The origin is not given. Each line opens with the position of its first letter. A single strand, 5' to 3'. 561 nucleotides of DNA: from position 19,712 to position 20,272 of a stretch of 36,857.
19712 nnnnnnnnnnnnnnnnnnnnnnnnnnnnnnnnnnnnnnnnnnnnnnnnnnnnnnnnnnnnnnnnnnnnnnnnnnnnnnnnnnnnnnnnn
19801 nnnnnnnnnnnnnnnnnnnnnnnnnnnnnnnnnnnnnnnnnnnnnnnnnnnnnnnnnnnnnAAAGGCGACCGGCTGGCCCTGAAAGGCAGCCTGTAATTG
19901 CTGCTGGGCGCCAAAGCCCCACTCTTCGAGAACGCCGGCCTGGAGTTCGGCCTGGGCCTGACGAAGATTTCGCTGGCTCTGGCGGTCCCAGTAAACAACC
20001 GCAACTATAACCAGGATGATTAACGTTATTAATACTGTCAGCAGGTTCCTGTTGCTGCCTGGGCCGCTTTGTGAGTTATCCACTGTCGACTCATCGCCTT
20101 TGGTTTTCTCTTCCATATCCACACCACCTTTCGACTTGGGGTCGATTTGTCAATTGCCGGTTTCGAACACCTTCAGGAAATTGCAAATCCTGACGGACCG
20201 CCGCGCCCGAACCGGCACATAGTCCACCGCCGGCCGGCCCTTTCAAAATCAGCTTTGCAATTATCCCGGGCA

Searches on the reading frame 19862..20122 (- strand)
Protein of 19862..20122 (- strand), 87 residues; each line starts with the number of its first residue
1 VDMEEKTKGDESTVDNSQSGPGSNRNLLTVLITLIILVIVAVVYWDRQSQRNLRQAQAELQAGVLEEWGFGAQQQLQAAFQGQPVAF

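Call 65: find_homologous_proteins(query=A5, max_evalue=0.01)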
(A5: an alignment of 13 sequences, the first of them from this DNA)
Query A5 (13 sequences) (87 aa, profile of the alignment): 11 proteins with E <= 0.01 among 4968 candidates.
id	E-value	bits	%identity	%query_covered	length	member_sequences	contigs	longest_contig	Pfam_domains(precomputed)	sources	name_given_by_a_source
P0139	2.6e-33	131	60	100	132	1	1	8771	-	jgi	jgi:uncharacterized membrane protein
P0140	4.6e-32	127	58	98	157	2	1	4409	-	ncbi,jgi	ncbi:MAG: hypothetical protein ACYSYL_16165 [Planctomycetota bacterium]|jgi:Tfp pilus assembly prote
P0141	1.0e-31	126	55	98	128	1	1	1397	-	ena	-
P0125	3.1e-31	125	55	97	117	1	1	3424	-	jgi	jgi:predicted Holliday junction resolvase-like endonuclease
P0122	1.2e-28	116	58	85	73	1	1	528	-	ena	-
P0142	1.3e-27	113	58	74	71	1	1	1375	-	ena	-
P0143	1.9e-24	103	48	97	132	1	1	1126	-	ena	-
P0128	2.1e-23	100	43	93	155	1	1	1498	-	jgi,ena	-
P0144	2.9e-23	99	46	92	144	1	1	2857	-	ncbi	ncbi:MAG: hypothetical protein ACYSR9_08600, partial [Planctomycetota bacterium]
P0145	4.9e-19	86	49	76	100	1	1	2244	-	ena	-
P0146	8.4e-17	78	61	64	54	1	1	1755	-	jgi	jgi:hypothetical protein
